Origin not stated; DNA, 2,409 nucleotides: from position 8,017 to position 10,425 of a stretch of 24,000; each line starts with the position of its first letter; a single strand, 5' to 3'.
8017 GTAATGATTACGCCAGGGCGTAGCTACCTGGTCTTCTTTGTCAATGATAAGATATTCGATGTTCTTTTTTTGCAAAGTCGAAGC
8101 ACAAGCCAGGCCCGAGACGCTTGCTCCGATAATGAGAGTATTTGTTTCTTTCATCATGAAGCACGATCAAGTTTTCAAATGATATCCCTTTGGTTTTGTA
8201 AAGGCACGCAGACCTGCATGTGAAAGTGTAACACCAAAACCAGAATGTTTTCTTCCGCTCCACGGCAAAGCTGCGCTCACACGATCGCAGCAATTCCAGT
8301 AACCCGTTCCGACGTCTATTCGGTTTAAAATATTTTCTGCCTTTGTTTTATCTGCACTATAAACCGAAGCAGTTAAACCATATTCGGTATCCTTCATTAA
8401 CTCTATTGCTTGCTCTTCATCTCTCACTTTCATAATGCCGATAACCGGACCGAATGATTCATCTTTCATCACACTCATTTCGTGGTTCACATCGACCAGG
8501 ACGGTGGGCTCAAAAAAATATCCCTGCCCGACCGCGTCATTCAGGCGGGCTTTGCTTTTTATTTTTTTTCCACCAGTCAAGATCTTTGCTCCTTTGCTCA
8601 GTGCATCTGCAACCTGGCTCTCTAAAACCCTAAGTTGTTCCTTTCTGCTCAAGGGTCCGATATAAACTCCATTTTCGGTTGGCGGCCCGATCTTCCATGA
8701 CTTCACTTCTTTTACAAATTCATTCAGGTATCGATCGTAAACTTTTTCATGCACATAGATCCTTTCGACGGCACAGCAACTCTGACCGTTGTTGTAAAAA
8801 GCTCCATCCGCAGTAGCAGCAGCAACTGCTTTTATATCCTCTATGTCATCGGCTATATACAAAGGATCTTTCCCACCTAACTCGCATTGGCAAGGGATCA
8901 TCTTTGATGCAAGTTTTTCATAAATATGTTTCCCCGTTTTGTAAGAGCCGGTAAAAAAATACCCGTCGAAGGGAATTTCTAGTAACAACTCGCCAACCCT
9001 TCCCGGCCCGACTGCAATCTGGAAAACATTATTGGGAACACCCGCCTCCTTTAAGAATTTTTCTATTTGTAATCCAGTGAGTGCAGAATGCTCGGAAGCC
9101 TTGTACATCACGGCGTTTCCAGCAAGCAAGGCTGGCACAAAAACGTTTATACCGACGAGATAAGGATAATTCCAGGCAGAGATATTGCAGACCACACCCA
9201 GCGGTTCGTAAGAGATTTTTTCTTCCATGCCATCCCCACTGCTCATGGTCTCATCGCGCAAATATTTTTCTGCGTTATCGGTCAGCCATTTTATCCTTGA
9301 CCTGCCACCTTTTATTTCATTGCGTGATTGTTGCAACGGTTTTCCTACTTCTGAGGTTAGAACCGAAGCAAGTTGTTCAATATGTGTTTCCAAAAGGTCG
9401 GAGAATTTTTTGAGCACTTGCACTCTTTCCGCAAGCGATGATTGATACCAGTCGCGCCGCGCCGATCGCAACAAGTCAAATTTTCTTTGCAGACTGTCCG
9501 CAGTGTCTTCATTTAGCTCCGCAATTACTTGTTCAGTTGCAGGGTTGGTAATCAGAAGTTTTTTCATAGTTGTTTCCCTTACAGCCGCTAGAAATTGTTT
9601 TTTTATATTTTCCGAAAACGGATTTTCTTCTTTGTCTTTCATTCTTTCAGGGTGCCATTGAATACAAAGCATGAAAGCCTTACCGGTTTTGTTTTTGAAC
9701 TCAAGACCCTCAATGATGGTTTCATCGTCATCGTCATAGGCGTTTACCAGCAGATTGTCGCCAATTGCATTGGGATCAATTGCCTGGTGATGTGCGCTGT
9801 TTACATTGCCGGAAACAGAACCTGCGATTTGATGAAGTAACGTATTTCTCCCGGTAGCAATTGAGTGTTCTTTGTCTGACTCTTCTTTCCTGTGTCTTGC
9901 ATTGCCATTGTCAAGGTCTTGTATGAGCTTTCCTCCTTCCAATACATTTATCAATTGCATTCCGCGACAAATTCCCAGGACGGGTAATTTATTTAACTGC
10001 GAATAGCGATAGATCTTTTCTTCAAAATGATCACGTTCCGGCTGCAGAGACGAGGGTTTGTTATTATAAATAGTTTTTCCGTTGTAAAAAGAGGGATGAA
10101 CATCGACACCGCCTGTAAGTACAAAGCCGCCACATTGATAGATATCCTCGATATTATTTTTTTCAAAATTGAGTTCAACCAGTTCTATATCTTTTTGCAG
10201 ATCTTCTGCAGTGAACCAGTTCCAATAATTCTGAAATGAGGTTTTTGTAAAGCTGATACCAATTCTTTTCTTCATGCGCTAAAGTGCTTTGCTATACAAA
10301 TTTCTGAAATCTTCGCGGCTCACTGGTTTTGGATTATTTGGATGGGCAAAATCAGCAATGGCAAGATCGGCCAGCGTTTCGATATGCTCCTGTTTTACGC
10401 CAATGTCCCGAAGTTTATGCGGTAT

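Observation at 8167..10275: Single-polypeptide fusion of gamma-glutamyl hydrolase (C26) and aldehyde dehydrogenase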

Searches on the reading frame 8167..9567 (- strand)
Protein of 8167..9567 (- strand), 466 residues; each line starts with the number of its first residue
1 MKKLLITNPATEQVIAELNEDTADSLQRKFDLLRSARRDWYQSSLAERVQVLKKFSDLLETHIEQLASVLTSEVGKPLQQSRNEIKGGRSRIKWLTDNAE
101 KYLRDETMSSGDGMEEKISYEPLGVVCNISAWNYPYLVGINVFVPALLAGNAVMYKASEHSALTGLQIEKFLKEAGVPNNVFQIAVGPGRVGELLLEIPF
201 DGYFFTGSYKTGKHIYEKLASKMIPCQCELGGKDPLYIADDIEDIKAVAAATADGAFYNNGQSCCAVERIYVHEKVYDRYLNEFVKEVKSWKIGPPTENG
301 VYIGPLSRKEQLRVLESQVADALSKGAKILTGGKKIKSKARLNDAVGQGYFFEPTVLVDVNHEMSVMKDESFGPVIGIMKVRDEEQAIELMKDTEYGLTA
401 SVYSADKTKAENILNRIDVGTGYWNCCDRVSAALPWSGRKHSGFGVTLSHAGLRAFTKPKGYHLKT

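Call 11: search_solved_structures(query=window:8167-9567:-, show_alignments=1)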
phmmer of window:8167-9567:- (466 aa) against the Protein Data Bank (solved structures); distinct sequences matched with E-value up to 0.001: 254 (the best 60 are shown).
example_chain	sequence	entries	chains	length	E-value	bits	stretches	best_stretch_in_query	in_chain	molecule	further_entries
4i8p_A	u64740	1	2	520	3.3e-72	246.7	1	3-456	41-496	Aminoaldehyde dehydrogenase 1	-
4i9b_A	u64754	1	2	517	3.4e-72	246.7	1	3-458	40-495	Putative betaine aldehyde dehyrogenase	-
3iwj_A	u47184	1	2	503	5.4e-72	246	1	2-457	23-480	Putative aminoaldehyde dehydrogenase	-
3iwk_A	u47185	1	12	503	1.8e-71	244.3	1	4-458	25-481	Aminoaldehyde dehydrogenase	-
4i8q_A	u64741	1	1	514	2.3e-71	244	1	3-458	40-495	Putative betaine aldehyde dehyrogenase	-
4v6h_A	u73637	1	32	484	5.4e-70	239.4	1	7-456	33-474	Succinate-semialdehyde dehydrogenase (NADP+)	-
4a0m_A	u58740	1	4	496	5.7e-70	239.4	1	4-457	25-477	BETAINE ALDEHYDE DEHYDROGENASE, CHLOROPLASTIC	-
4v3f_A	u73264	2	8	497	5.7e-70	239.4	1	4-457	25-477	BETAINE ALDEHYDE DEHYDROGENASE, CHLOROPLASTIC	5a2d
3efv_A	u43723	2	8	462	4.6e-69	236.4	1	4-457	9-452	Putative succinate-semialdehyde dehydrogenase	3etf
4v37_A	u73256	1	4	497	1e-68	235.2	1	4-457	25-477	BETAINE ALDEHYDE DEHYDROGENASE, CHLOROPLASTIC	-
8rwk_A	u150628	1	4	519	8.6e-68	232.2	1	5-461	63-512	Potassium-activated aldehyde dehydrogenase, mitochondrial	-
3k2w_A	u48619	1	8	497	1e-67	231.9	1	6-462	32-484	Betaine-aldehyde dehydrogenase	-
8qmq_A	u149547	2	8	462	1.2e-67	231.7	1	6-457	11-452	Succinate semialdehyde dehydrogenase [NAD(P)+] Sad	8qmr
8qms_A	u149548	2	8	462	1.6e-67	231.3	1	6-457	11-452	Succinate semialdehyde dehydrogenase [NAD(P)+] Sad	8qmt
3r31_A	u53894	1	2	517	2.5e-67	230.6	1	9-463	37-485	Betaine aldehyde dehydrogenase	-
4lih_A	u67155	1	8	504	1.2e-60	208.6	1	46-460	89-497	Gamma-glutamyl-gamma-aminobutyraldehyde dehydrogenase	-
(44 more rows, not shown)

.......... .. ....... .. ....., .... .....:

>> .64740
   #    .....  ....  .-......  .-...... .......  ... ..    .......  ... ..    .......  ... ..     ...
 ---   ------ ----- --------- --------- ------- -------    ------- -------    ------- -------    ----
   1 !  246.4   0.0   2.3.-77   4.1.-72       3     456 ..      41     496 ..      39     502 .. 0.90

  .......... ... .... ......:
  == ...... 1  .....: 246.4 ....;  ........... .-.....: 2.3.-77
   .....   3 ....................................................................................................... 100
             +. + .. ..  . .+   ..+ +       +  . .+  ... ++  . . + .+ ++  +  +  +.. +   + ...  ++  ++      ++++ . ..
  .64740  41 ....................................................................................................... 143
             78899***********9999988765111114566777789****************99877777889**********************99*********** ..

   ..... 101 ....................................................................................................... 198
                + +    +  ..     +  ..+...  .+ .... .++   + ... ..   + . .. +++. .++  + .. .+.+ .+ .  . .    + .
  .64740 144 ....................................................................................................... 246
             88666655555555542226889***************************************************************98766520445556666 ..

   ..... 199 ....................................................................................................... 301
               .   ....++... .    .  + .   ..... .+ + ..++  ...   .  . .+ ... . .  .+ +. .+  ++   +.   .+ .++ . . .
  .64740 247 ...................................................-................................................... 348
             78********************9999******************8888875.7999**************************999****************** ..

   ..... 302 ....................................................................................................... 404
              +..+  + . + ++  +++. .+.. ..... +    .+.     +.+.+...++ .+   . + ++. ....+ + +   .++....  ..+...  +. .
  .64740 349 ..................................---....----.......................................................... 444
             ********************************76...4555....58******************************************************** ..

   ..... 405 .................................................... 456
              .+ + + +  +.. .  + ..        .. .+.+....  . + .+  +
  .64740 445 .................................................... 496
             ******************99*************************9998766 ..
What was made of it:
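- A PuuC-like gamma-Glu-aminobutyraldehyde dehydrogenase (4lih) matches the ALDH domain at 1e-60 (call 11).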

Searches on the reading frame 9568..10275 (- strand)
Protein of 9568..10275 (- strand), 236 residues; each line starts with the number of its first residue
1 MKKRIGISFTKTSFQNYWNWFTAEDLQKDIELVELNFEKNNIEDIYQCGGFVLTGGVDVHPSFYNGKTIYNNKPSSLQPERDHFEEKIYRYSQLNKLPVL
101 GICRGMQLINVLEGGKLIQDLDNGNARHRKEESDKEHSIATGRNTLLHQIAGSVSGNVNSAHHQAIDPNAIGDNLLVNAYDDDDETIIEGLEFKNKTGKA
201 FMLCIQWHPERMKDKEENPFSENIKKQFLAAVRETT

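Call 10: search_solved_structures(query=window:9568-10275:-, show_alignments=2)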
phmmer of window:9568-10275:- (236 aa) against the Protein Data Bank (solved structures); distinct sequences matched with E-value up to 0.001: 5.
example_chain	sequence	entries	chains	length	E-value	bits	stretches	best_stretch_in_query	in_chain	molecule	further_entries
3fij_A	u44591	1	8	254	1e-13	54.8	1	42-224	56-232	Lin1909 protein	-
7d4r_A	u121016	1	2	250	4.2e-10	43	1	49-211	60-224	Probable glutamine amidotransferase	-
7d53_A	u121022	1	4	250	4e-09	39.8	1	49-211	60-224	Probable glutamine amidotransferase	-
7d50_A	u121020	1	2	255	4.1e-09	39.8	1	49-211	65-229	Probable glutamine amidotransferase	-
6vtv_A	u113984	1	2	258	0.00027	24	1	58-212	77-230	Gamma-glutamyl-gamma-aminobutyrate hydrolase PuuD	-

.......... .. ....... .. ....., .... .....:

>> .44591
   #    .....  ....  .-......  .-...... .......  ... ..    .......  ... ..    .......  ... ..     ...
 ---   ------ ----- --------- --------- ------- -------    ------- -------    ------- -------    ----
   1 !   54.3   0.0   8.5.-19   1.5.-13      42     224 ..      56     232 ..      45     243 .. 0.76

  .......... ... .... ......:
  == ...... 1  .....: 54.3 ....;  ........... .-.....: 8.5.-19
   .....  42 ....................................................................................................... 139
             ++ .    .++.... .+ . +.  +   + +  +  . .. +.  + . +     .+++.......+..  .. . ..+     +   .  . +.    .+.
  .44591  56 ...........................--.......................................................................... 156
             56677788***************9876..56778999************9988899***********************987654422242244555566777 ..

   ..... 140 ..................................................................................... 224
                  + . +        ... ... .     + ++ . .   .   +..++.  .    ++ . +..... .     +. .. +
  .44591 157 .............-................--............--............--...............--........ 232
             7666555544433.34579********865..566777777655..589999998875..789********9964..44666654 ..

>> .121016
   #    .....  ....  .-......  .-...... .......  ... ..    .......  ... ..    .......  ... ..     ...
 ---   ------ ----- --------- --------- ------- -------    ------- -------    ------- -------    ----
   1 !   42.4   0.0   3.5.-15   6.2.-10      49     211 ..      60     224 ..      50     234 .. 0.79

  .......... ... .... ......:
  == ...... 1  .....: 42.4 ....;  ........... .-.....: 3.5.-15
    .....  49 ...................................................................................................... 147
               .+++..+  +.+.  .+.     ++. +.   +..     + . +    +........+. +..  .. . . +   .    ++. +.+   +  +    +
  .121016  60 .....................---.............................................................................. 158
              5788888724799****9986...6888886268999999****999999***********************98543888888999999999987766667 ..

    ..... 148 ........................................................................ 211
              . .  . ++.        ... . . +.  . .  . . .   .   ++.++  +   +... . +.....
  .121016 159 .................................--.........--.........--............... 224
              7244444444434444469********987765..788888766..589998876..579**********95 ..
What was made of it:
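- PuuD (6vtv) and the P. aeruginosa homologue 7d4r are among the five PDB matches to the C26 domain (call 10). PuuD matches only at E 2.7e-4 (call 10).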

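Call 27: find_related_loci(query=A2, collection=genome_contigs, flank=7000)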
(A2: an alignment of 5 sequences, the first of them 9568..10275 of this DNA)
Query A2 (236 aa) in genome_contigs; peptide patterns used: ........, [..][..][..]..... (x = any residue, [..] = any of these).
600 stretches matched a pattern (row limit reached: there are more); 585 encode a relative of the query (tblastn E <= 1e-3); the best 80 are kept; 80 distinct loci.
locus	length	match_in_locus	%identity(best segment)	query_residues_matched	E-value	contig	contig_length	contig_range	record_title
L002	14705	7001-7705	80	1-235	5e-132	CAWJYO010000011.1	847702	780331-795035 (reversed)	MAG: uncultured Chitinophagaceae bacterium isolate MFD04580.bin.2.111 genome assembly, contig: contig_5194, whole genome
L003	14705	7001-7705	62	1-235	2e-97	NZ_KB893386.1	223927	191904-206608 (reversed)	Segetibacter koreensis DSM 18137 B154DRAFT_scaffold_9.10, whole genome shotgun sequence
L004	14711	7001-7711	57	1-236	1e-90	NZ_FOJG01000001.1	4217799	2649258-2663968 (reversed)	Chitinophaga arvensicola strain DSM 3695, whole genome shotgun sequence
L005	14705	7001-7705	57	1-234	1e-90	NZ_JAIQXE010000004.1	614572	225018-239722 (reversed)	Flavihumibacter profundi strain KCTC 62290 NODE_4_length_614572_cov_32.908814, whole genome shotgun sequence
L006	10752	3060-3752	58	1-232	5e-88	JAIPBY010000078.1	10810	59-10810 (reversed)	MAG: Chitinophagaceae bacterium isolate Tobar2m-G19 Tobar2m-C5537, whole genome shotgun sequence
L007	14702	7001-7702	53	3-235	1e-84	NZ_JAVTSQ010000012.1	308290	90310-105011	Pedobacter nutrimenti strain DE_0410 contig_0012, whole genome shotgun sequence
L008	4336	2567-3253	46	2-232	2e-61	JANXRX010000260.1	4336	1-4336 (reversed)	MAG: Bacteroidetes bacterium isolate 336R_metabat_359 336R_k141_1946566, whole genome shotgun sequence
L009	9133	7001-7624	49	25-230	6e-59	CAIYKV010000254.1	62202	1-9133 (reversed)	MAG: uncultured Bacteroidetes bacterium isolate AM-2014_bin-0134 genome assembly, contig: bin-0134:254/275, whole genome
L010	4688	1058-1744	41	4-233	2e-57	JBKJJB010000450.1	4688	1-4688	MAG: Chitinophagales bacterium isolate ant_bin.189 S1Ck117_1901686_flag_1_multi_6.7073_len_4688, whole genome shotgun se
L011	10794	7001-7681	42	2-229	8e-55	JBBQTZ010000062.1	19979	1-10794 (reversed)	MAG: Chitinophagales bacterium isolate Co_metawrap_1870 Cmw_1870_k141_28331598_length_19979_cov_16.9941, whole genome sh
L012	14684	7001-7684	43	1-233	5e-54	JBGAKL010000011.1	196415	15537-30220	MAG: Cyclobacteriaceae bacterium isolate MAG_AAO_H125.7 AAOH125-7_opera_contig_336, whole genome shotgun sequence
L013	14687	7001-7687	42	3-235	4e-54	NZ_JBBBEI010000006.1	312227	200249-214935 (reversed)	Huijunlia imazamoxiresistens strain H34 h34_scaffold6, whole genome shotgun sequence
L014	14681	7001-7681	43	1-234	4e-54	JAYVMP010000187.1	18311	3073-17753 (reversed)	MAG: Bacteroidota bacterium isolate GL61_DN_concoct_96 GL61_DN_concoct_96_186, whole genome shotgun sequence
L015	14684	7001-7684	42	2-232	3e-54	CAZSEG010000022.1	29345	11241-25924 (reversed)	MAG TPA_asm: uncultured Chitinophagaceae bacterium isolate SRP344714_co2_508 genome assembly, contig: NODE_3950_length_2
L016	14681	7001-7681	41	2-228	3e-53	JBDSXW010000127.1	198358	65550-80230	MAG: Chitinophagaceae bacterium isolate cluster1_bin.660 k127_15355600, whole genome shotgun sequence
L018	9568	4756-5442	41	5-229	1e-52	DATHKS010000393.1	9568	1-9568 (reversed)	MAG TPA_asm: Chitinophagaceae bacterium isolate SMAG_U12586 k141_592096, whole genome shotgun sequence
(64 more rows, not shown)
